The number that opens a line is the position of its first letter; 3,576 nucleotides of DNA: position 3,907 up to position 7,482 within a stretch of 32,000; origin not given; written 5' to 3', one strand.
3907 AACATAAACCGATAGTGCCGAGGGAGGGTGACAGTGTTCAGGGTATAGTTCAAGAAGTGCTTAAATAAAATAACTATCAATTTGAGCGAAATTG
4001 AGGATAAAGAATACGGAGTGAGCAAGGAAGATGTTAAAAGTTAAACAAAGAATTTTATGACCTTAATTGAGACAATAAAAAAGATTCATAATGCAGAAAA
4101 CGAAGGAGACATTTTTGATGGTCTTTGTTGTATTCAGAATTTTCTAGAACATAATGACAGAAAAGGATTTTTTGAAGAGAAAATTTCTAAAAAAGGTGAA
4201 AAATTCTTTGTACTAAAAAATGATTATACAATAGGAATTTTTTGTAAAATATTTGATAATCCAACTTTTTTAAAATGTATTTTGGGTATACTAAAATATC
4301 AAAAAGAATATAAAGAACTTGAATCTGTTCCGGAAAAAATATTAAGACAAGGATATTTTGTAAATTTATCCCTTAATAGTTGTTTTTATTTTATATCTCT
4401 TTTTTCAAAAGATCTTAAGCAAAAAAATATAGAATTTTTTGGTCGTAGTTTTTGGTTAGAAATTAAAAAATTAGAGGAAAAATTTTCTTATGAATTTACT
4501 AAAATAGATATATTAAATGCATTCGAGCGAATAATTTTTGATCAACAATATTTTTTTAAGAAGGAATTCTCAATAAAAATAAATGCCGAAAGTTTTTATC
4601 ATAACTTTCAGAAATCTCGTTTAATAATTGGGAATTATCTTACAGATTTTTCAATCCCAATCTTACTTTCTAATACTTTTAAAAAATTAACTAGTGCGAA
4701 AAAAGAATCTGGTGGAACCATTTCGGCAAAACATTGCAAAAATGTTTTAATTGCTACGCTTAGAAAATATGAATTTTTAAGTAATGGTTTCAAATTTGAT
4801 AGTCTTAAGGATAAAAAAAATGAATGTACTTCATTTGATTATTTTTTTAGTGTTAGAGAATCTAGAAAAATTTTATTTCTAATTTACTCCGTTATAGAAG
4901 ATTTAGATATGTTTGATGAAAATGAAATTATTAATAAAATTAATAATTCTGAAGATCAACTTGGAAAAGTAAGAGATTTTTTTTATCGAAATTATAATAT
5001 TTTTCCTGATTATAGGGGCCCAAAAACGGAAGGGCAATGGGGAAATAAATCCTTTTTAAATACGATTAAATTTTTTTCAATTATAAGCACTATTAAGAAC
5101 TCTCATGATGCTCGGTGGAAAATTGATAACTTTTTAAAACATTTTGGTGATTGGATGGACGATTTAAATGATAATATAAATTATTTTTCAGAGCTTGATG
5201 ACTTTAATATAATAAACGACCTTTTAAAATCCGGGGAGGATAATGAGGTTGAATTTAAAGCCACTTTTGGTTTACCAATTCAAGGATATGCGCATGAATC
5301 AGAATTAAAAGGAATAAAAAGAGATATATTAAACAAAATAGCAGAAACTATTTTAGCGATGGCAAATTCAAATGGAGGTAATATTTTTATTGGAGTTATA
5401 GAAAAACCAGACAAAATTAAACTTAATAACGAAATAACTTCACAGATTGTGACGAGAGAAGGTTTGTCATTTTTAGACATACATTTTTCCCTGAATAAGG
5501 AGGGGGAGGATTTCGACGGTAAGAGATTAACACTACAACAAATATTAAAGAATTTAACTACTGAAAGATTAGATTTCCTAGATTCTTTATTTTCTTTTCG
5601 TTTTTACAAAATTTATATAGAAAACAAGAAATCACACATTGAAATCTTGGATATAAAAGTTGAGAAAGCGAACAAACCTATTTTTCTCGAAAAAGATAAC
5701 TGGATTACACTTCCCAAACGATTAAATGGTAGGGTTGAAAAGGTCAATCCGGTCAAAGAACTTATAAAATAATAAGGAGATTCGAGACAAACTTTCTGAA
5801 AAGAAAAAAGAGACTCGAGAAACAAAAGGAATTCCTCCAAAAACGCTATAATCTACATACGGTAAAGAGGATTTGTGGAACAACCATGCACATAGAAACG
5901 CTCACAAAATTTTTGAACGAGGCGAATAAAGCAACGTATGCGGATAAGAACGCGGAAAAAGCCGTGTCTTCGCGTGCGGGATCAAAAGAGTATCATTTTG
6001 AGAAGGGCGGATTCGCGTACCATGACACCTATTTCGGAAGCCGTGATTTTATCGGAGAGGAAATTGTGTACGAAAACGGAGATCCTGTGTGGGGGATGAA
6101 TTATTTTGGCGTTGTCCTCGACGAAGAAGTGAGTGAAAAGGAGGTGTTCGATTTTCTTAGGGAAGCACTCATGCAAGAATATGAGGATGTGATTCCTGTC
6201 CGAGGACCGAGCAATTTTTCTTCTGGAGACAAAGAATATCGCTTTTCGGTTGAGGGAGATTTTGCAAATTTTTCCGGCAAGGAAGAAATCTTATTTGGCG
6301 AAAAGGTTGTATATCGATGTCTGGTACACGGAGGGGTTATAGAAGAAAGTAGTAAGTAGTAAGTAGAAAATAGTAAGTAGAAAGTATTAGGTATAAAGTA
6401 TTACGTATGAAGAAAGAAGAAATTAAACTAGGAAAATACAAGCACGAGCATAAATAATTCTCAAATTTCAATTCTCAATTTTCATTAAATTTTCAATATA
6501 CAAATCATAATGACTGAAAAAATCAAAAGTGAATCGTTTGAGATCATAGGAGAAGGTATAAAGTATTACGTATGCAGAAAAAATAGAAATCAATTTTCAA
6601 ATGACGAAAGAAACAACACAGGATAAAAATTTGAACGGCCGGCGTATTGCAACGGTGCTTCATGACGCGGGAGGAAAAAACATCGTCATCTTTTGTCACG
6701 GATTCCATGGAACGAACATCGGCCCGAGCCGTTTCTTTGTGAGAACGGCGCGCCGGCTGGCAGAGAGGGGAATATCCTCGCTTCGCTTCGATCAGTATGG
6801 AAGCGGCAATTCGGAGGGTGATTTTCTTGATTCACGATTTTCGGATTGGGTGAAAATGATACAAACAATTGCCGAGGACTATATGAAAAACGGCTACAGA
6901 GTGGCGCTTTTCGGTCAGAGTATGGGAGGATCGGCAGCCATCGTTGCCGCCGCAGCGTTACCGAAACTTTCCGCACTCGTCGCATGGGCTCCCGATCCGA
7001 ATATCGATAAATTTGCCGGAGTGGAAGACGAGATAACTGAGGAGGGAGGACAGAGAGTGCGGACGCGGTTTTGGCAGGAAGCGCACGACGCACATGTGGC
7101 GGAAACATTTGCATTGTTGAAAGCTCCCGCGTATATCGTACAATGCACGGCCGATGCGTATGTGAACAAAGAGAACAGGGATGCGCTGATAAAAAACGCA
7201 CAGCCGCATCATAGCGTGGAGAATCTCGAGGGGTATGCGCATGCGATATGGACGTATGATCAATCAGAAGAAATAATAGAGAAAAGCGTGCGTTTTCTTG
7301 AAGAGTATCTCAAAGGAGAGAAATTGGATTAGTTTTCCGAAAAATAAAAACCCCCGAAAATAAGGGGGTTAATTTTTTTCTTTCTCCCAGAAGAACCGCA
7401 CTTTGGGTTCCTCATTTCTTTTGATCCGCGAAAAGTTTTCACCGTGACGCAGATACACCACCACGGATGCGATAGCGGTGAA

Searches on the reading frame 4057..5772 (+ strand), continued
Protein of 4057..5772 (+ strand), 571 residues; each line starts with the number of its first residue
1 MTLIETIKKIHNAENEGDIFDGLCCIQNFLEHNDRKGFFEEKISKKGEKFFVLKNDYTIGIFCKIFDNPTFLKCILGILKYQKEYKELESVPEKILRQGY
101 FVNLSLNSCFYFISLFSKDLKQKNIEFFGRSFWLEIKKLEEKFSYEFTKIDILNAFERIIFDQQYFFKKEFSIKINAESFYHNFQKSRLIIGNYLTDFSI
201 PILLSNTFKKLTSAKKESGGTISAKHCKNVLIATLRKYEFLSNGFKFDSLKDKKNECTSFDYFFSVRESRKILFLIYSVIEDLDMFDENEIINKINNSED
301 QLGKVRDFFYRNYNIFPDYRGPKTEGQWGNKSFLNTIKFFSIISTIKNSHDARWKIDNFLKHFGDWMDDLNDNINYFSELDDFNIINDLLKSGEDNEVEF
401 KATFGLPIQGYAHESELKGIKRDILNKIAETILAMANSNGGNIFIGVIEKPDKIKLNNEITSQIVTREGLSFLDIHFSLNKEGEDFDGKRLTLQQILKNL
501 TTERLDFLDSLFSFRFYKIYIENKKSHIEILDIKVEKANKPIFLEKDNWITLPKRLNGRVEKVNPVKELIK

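Call 49: fold_search(model_id=the predicted structure, library=pdb)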
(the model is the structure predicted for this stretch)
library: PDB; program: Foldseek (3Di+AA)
matches with E <= 10: 484; with E <= 0.001: 0
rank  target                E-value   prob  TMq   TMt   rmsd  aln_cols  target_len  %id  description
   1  7zep_A                1.9e-02  0.99  0.15  0.11   9.5       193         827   16  Human SLFN11 E209A dimer (released 2022-09-28)
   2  5yd0_D                2.3e-02  0.99  0.15  0.24   9.6       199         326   16  Crystal structure of Schlafen 13 (SLFN13) N'-domain (released 2018-03-28)
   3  9uie_B                4.1e-02  0.97  0.15  0.11   9.1       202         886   15  Electronic microscopy structure of human schlafen14-E211A dimer in complex with dsRNA (released 2025-08-06)
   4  7q3z_A                4.7e-02  1.00  0.16  0.27   9.2       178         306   15  DNA/RNA binding protein (released 2022-01-26)
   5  7cux_C                4.9e-02  0.97  0.15  0.26  11.5       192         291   14  Crystal structure of human Schlafen 5 N'-terminal domain (SLFN5-N) involved in ssRNA cleaving and DNA binding (released 2021-08-25)
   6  7q3z_B                5.9e-02  0.99  0.16  0.27   9.1       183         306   16  DNA/RNA binding protein (released 2022-01-26)
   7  5yd0_C                6.1e-02  0.99  0.15  0.24   8.4       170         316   18  Crystal structure of Schlafen 13 (SLFN13) N'-domain (released 2018-03-28)
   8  9erd                  6.1e-02  0.98  0.15  0.11   9.8       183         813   16  Human SLFN11 S753D monomer (released 2024-12-11)
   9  7zel_A                7.3e-02  0.98  0.15  0.11   8.1       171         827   15  Human SLFN11 dimer apoenzyme (released 2022-09-28)
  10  7lre_A                9.1e-02  0.90  0.13  0.14   8.5       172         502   14  Cryo-EM of the SLFN12-PDE3A complex: SLFN12 body refinement (released 2021-06-09)
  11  7lrd_A                9.1e-02  0.90  0.13  0.14   8.5       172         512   14  Cryo-EM of the SLFN12-PDE3A complex: Consensus subset model (released 2021-06-09)
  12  5yd0_B                9.5e-02  0.96  0.15  0.23   8.8       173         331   18  Crystal structure of Schlafen 13 (SLFN13) N'-domain (released 2018-03-28)
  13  5yd0_A                1.0e-01  0.95  0.15  0.23   8.7       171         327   18  Crystal structure of Schlafen 13 (SLFN13) N'-domain (released 2018-03-28)
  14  7eg0_B                1.0e-01  0.92  0.13  0.13   8.4       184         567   15  Cryo-EM structure of anagrelide-induced PDE3A-SLFN12 complex (released 2021-09-29)
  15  8ei1_A                1.0e-01  0.15  0.10  0.15  23.4       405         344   12  Crystal structure of the N-terminal domain of CUL4B in complex with H316, a Helicon Polypeptide (released 2023-10-25)
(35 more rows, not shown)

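Call 58: search_protein_families(library=pfam, proteins=[L002:1079-2494:+, L002:5186-5932:+, L002:5934-6689:+, L002:6860-7216:+, L002:10258-11697:+, L014:2952-3395:+, L011:7479-7823:+, L012:9877-10311:+, L003:3069-3485:+, L024:2691-3701:+], max_evalue=0.01)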
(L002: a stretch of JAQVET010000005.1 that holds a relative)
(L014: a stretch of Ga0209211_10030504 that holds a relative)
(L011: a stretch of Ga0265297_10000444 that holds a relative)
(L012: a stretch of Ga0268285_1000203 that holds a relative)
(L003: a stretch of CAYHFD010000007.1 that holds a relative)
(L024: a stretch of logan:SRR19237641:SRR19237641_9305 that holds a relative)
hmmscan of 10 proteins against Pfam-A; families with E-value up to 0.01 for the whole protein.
L002:1079-2494:+ (471 aa): 8 families
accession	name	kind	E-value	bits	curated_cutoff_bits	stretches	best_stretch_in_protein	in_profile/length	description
PF13175.12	AAA_15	-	6.3e-28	98.9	32.1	2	220-333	267-374/374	AAA ATPase domain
PF13304.12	AAA_21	-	1.2e-21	78.5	27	1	36-333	1-303/304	AAA domain, putative AbiEii toxin, Type IV TA system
PF13476.12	AAA_23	-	2.3e-08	35.4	27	1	5-60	1-45/201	AAA domain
PF02463.25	SMC_N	-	4.6e-07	29.9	40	1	34-56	24-46/220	RecF/RecN/SMC N terminal domain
PF11398.14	DUF2813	-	3.6e-06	27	21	1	36-76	24-65/372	Protein of unknown function (DUF2813)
PF00005.33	ABC_tran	-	0.00024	22.2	25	1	36-76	13-57/137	ABC transporter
PF13555.12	AAA_29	-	0.0015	18.7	27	1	35-65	23-53/61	P-loop containing region of AAA domain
PF13401.12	AAA_22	-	0.0052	17.5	27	0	33-59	4-30/130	AAA domain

L002:5186-5932:+ (248 aa): 1 family
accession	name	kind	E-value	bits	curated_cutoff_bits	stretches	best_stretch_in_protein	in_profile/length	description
PF00730.31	HhH-GPD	-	0.00031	21.5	26.2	1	51-202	2-99/108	HhH-GPD superfamily base excision DNA repair protein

L002:5934-6689:+ (251 aa): 1 family
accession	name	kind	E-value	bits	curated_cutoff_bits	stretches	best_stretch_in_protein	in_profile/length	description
PF12705.13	PDDEXK_1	-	8.2e-13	49.3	22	1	104-242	120-244/247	PD-(D/E)XK nuclease superfamily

L002:6860-7216:+ (118 aa): 1 family
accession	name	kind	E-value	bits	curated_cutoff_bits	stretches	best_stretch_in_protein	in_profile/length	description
PF01243.27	PNPOx_N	-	8.1e-14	52.5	28.1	1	3-115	1-117/120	Pyridoxamine 5'-phosphate oxidase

L002:10258-11697:+ (479 aa): 3 families
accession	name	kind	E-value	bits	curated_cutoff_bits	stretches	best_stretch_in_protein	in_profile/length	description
PF02601.20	Exonuc_VII_L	-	1.6e-60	205.7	35.9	1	133-464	1-312/315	Exonuclease VII, large subunit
PF13742.12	tRNA_anti_2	-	3e-11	43.8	27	1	18-110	1-95/95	OB-fold nucleic acid binding domain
PF01336.31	tRNA_anti-codon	-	7.7e-06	26.2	27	1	38-112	3-75/75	OB-fold nucleic acid binding domain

L014:2952-3395:+ (147 aa): 3 families
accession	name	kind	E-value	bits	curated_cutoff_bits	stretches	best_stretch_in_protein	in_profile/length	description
PF03852.21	Vsr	-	6.3e-23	80.9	27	1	1-73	1-73/74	DNA mismatch endonuclease Vsr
PF18741.7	MTES_1575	-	1.2e-09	38.5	38.2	1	88-132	52-96/96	REase_MTES_1575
PF04480.18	DUF559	-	7e-07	29.5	20.6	1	91-132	67-108/109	Protein of unknown function (DUF559)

L011:7479-7823:+ (114 aa): 1 family
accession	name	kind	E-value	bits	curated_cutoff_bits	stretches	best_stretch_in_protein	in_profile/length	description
PF00338.27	Ribosomal_S10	-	2.1e-35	121.4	21.2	1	19-113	1-98/98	Ribosomal protein S10p/S20e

L012:9877-10311:+ (144 aa): 1 family
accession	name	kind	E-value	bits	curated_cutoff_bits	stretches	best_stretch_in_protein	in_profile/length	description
PF00383.29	dCMP_cyt_deam_1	-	4e-08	33.5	25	1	35-122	20-99/102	Cytidine and deoxycytidylate deaminase zinc-binding region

L003:3069-3485:+ (138 aa): 2 families
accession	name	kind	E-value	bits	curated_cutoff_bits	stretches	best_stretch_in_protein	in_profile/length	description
PF13650.11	Asp_protease_2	-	8.3e-07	30.1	24.3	1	34-114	10-88/90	Aspartyl protease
PF13975.11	gag-asp_proteas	-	0.0012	19.8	28.2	1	35-113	11-86/92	gag-polyprotein putative aspartyl protease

L024:2691-3701:+ (336 aa): 0 families

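Call 61: fold_search(model_id=the predicted structure, library=viral)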
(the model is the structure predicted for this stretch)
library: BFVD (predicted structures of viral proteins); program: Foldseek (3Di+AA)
matches with E <= 10: 325; with E <= 0.001: 0
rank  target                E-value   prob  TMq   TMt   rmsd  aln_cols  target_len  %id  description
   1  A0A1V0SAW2            1.7e-03  1.00  0.18  0.36   5.0       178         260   16  Divergent AAA domain [Catovirus CTV1]
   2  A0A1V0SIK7            3.3e-02  0.25  0.12  0.15  20.9       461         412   12  Uncharacterized protein [Klosneuvirus KNV1]
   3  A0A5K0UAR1            6.7e-02  0.23  0.13  0.10  22.0       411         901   10  Uncharacterized protein [Yasminevirus sp. GU-2018]
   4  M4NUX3                8.0e-02  0.23  0.14  0.09  25.3       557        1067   10  Internal virion protein [Synechococcus phage S-RIP1]
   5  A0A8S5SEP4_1          9.1e-02  0.20  0.09  0.06  25.2       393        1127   10  Chromosome segregation ATPase (Fragment) [virus sp. ctX0L1]
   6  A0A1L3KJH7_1          1.1e-01  0.13  0.09  0.06  30.9       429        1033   10  (no name in the UniProt tables at hand)
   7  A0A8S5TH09            1.1e-01  0.06  0.09  0.07  47.1       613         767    9  Uncharacterized protein [Myoviridae sp. ctIty1]
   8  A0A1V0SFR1            1.6e-01  0.08  0.10  0.08  24.1       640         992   11  U-box domain protein [Hokovirus HKV1]
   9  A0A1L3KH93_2          1.9e-01  0.08  0.10  0.07  25.2       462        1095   11  (no name in the UniProt tables at hand)
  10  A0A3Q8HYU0            2.7e-01  0.08  0.10  0.11  32.3       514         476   11  (no name in the UniProt tables at hand)
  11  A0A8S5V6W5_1          2.7e-01  0.05  0.08  0.05  28.1       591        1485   10  Uncharacterized protein [CrAss-like virus sp. ctXt06]
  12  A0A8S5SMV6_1          2.8e-01  0.12  0.13  0.07  25.1       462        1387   10  RNA polymerase [Podoviridae sp. ctIKM86]
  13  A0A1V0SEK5            2.8e-01  0.05  0.10  0.10  32.5       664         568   11  Uncharacterized protein [Hokovirus HKV1]
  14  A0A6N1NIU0            2.9e-01  0.12  0.13  0.12  23.6       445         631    8  Putative acyl-CoA oxidase [Tupanvirus deep ocean]
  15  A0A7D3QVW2            2.9e-01  0.09  0.12  0.09  24.1       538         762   12  Ubiquitin conjugation factor E4 with U-box domain [Fadolivirus FV1/VV64]
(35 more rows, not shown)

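Call 64: find_homologous_proteins(query=A4, max_evalue=0.00001)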
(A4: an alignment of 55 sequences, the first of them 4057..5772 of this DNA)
Query A4 (55 sequences) (571 aa, profile of the alignment): 22 proteins with E <= 0.00001 among 8000 candidates.
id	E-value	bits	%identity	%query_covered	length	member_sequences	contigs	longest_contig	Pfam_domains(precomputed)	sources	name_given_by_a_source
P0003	6.3e-159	548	62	100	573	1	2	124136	PF04326.20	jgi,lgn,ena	jgi:hypothetical protein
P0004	1.8e-157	544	61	98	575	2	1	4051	PF04326.20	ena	-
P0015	1.3e-156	541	46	100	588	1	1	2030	PF04326.20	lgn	-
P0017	3.1e-156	539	46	100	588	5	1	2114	PF04326.20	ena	-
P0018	3.1e-155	536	47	100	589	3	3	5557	PF04326.20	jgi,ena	-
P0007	2.7e-154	533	57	99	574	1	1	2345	PF04326.20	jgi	-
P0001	4.5e-154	532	100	100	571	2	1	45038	PF04326.20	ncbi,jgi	jgi:hypothetical protein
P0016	9.6e-153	528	47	100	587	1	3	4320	PF04326.20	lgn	-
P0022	1.2e-152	528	36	96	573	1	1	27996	PF04326.20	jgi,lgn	jgi:hypothetical protein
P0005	2.7e-152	526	59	100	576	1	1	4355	PF04326.20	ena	-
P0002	6.3e-151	522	84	100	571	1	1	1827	PF04326.20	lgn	-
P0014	9.1e-151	521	47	100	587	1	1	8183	PF04326.20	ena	-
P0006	3.0e-149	516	59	100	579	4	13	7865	PF04326.20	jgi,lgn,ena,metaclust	metaclust:\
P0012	2.3e-147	510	57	99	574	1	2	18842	PF04326.20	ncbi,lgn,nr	ncbi:MAG: putative DNA binding domain-containing protein [Candidatus Pacebacteria bacterium]|nr:puta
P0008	3.7e-147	509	58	100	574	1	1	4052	PF04326.20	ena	-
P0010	8.7e-147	508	57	99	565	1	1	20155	PF04326.20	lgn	-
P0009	1.1e-142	495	59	98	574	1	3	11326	PF04326.20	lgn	-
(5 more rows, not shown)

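Call 81: search_protein_families(library=pfam, alignment_id=A4, max_evalue=0.01)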
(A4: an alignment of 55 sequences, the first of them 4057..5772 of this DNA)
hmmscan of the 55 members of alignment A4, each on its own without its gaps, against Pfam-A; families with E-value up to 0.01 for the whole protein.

A. member 1, window:4057-5772:+ (571 aa): 1 family
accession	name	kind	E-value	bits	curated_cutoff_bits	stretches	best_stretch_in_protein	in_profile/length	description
PF04326.19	SLFN_AlbA_2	-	3.9e-09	37.5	25.3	1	394-562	1-116/118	Schlafen, AlbA_2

B. families by the number of members that match (of 55 scanned): 3 families
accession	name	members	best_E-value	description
PF04326.19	SLFN_AlbA_2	50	7.3e-11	Schlafen, AlbA_2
PF24832.1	DUF7716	1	0.0086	Domain of unknown function (DUF7716)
PF12038.13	QTMAN_N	1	0.009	tRNA-queuosine alpha-mannosyltransferase N-terminal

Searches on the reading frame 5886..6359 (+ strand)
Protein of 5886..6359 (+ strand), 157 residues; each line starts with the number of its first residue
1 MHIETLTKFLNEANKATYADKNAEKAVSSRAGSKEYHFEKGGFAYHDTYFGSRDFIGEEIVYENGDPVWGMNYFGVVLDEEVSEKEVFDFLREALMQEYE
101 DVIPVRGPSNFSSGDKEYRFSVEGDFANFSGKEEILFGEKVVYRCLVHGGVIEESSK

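Call 3: search_protein_families(library=pfam, proteins=[window:5886-6359:+], max_evalue=0.1)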
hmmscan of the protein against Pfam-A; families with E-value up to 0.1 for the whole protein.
window:5886-6359:+ (157 aa): 1 family
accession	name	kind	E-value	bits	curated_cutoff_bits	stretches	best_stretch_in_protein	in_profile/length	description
PF18931.5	DUF5680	-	6e-33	113.8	25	1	47-152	1-104/104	Domain of unknown function (DUF5680)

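Call 4: search_protein_families(library=padloc, proteins=[window:5886-6359:+], max_evalue=0.1)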
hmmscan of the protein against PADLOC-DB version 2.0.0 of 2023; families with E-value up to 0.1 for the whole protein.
window:5886-6359:+ (157 aa): 0 families

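Call 5: search_protein_families(library=ncbifam, proteins=[window:5886-6359:+], max_evalue=0.1)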
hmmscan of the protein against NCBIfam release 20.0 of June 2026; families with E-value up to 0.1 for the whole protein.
window:5886-6359:+ (157 aa): 0 families

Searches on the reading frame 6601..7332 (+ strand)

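Call 3: search_protein_families(library=pfam, proteins=[window:6601-7332:+], max_evalue=0.1)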
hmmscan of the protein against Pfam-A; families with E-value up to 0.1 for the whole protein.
window:6601-7332:+ (243 aa): 13 families
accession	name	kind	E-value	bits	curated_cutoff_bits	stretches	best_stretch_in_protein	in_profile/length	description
PF12146.15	Hydrolase_4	-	1.4e-18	67.5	27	2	26-132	4-110/239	Serine aminopeptidase, S33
PF12697.13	Abhydrolase_6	-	2.2e-09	38.7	26.3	1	29-159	1-141/217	Alpha/beta hydrolase family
PF00561.26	Abhydrolase_1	-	4.3e-07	30.3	25.8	1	28-194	2-176/245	alpha/beta hydrolase fold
PF20408.4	Abhydrolase_11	-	2.3e-06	27.9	27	1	27-128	3-104/193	Alpha/beta hydrolase domain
PF02129.25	Peptidase_S15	-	1.6e-05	25.2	23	1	49-168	46-160/262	X-Pro dipeptidyl-peptidase (S15 family)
PF01738.24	DLH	-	2.7e-05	24.3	21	1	85-217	83-189/217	Dienelactone hydrolase family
PF00326.27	Peptidase_S9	-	0.00012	22.1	22.6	1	77-239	42-212/213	Prolyl oligopeptidase family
PF00756.26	Esterase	-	0.00018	21.8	22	1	86-127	102-143/251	Putative esterase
PF12740.14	PETase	-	0.00034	20.5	28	1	93-141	119-167/263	PET hydrolase-like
PF05448.18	AXE1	-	0.0067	15.7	21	1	80-131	157-208/321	Acetyl xylan esterase (AXE1)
PF01764.32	Lipase_3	-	0.023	15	22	1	86-120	52-84/140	Lipase (class 3)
PF09752.15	ABHD18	-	0.025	14.2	21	0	90-127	165-203/351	Alpha/beta hydrolase domain containing 18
PF07859.19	Abhydrolase_3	-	0.081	13.1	25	0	82-135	51-109/210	alpha/beta hydrolase fold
